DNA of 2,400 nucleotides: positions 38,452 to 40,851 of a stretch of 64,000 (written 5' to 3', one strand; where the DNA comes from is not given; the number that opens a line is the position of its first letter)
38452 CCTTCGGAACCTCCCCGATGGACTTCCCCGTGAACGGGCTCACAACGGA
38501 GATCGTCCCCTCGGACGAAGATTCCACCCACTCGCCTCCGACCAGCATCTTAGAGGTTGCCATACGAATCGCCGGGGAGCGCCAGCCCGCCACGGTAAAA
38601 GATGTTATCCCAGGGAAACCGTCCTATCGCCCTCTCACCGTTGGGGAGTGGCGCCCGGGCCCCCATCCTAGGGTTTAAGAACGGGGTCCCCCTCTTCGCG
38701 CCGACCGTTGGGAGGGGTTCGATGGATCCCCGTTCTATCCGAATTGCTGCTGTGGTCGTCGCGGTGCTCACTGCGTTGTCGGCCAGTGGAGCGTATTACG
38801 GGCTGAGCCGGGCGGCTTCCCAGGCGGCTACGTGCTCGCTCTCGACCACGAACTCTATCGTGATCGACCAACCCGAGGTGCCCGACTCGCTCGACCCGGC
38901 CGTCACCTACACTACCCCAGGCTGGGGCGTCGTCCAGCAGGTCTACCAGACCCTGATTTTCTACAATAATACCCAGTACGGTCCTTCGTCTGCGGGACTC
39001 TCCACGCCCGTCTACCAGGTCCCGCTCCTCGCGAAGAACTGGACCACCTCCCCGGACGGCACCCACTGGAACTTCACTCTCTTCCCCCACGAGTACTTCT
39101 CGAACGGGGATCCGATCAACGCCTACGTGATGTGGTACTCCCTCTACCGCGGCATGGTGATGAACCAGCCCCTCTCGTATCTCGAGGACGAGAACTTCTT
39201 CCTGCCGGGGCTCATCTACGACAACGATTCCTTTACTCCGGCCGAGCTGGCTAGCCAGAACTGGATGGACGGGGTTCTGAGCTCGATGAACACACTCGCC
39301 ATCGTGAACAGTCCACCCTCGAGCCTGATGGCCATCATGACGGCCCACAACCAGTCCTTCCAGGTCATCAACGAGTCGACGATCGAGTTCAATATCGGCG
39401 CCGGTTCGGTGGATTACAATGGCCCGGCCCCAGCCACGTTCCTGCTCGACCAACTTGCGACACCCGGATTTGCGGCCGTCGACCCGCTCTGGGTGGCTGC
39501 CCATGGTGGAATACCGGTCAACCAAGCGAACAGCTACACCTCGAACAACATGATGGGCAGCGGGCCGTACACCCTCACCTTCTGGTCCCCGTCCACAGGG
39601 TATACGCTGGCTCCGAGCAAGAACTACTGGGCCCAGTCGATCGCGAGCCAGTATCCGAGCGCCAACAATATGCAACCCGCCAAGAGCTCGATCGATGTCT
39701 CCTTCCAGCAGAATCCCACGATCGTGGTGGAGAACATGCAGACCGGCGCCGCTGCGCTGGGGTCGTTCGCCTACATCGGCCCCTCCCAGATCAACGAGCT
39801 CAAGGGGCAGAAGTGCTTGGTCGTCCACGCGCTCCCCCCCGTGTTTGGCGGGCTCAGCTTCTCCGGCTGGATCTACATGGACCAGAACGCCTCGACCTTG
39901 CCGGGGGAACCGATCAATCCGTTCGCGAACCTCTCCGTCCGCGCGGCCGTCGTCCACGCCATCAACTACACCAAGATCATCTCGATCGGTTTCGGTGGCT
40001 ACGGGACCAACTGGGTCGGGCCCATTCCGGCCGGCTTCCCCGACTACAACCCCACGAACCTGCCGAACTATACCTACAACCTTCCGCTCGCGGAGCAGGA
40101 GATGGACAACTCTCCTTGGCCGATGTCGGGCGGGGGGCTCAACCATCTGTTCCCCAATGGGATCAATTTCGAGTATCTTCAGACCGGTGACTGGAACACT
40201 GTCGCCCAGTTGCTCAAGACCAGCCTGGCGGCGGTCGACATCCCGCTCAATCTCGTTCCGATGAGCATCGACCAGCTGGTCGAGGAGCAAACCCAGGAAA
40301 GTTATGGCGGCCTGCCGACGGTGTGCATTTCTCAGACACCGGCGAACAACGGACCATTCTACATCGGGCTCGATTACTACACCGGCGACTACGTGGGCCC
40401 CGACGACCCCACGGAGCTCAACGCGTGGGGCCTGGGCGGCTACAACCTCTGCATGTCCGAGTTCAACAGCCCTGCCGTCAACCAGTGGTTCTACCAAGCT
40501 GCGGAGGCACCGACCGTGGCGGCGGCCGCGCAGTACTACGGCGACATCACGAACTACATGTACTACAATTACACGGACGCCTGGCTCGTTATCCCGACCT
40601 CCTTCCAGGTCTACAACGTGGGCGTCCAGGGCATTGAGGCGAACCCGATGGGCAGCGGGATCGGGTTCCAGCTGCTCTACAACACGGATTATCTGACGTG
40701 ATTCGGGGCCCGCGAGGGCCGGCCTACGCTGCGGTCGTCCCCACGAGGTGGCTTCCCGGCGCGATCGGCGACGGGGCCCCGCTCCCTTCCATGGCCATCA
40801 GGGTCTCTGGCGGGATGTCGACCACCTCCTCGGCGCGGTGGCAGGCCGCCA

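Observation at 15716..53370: At least eight coding sequences disrupted by single-base indels, mostly in G/C homopolymer runs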

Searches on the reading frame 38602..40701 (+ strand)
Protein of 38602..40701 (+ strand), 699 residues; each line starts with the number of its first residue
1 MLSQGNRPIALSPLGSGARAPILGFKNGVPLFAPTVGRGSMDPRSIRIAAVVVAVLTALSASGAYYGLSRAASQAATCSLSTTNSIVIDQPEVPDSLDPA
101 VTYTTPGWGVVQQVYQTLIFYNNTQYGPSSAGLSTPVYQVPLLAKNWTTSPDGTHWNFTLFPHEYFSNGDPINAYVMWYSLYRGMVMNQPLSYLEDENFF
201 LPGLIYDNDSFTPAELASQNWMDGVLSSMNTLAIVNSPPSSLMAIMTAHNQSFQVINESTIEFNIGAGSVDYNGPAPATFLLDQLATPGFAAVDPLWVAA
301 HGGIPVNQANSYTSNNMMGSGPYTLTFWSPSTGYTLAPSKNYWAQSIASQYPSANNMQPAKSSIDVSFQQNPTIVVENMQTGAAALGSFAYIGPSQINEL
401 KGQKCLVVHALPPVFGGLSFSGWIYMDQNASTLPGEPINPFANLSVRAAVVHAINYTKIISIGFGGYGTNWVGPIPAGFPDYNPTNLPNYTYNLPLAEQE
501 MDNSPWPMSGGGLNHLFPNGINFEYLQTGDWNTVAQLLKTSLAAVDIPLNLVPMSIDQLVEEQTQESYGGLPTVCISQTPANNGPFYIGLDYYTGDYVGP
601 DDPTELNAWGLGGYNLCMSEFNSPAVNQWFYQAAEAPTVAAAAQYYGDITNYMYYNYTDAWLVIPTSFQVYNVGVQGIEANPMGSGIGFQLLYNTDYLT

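Call 15: find_encoding_contigs(protein=window:38602-40701:+, flank=10000, max_places=10)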
Protein window:38602-40701:+ (699 aa): no gene with exactly this product is on record in the collection.

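Call 19: find_encoding_contigs(protein=window:38722-40701:+, flank=10000, max_places=10)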
Protein window:38722-40701:+ (659 aa): 2 contigs read that carry it; 2 places shown.
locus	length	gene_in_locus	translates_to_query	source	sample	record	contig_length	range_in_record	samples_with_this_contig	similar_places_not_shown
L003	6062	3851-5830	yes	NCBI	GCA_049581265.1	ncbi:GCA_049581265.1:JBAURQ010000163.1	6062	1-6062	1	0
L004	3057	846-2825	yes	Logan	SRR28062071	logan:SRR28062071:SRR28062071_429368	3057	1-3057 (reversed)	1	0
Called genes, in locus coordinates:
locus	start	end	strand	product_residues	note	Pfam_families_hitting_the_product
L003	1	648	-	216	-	PF01266:DAO (weak), PF12831:FAD_oxidored (weak), PF13450:NAD_binding_8, PF01593:Amino_oxidase (weak)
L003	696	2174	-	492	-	PF00171:Aldedh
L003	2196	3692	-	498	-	PF00171:Aldedh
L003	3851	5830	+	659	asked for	PF00496:SBP_bac_5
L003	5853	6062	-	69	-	?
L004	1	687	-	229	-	?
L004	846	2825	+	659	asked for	PF00496:SBP_bac_5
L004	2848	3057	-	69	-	?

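Call 36: search_protein_families(library=ncbifam, proteins=[L003:696-2174:-], max_evalue=0.00001)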
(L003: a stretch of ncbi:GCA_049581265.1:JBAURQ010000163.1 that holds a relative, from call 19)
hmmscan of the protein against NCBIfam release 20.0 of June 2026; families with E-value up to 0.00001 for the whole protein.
L003:696-2174:- (492 aa): 42 families (the best 25 are shown)
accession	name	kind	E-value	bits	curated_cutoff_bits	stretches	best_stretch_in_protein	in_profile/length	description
NF040648.1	lactal_redase_Meth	equivalog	1.2e-145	486.1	650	1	12-490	1-463/463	lactaldehyde dehydrogenase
TIGR01780.1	SSADH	subfamily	1.8e-125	419.4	646.35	1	29-485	1-448/448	succinate-semialdehyde dehydrogenase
NF010000.0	PRK13473.1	subfamily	4.8e-121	404.7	615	1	12-490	5-473/475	aminobutyraldehyde dehydrogenase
TIGR01804.1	BADH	equivalog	1.7e-119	399.4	668.6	1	13-485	1-467/467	betaine-aldehyde dehydrogenase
TIGR02299.1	HpaE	equivalog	2.5e-117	392.4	638.35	1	12-490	3-477/488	5-carboxymethyl-2-hydroxymuconate semialdehyde dehydrogenase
NF006916.0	PRK09407.1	equivalog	3.8e-116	388.8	521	1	25-488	34-491/526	succinic semialdehyde dehydrogenase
TIGR03250.1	PhnAcAld_DH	equivalog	1.2e-113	380.2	635.65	1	22-489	14-470/472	phosphonoacetaldehyde dehydrogenase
NF008415.0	PRK11241.1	equivalog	5.7e-112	374.9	828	1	13-489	14-480/482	NADP-dependent succinate-semialdehyde dehydrogenase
NF047626.1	SulfactDhSafD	equivalog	2.8e-111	372.8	700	1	29-486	5-451/454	sulfoacetaldehyde dehydrogenase SafD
NF042993.1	AlphKGSA_gudD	equivalog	1.2e-110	370.6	770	1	12-489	6-480/481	alpha-ketoglutaric semialdehyde dehydrogenase GucD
NF009725.0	PRK13252.1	equivalog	1.4e-109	366.7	593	1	11-490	8-480/488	betaine-aldehyde dehydrogenase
NF045736.1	PaDhStyDRhodo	equivalog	2.8e-109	365.8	800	1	12-489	5-477/479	phenylacetaldehyde dehydrogenase StyD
NF052305.1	DioxValDhHalo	equivalog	7.5e-108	361.5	750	1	13-468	8-458/483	2,5-dioxovalerate dehydrogenase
NF045735.1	PaDhStyDPseudo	equivalog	2.1e-107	359.8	850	1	12-491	5-483/483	phenylacetaldehyde dehydrogenase StyD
NF007497.0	PRK10090.1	equivalog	8.5e-103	344.7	500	1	12-487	9-475/480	aldehyde dehydrogenase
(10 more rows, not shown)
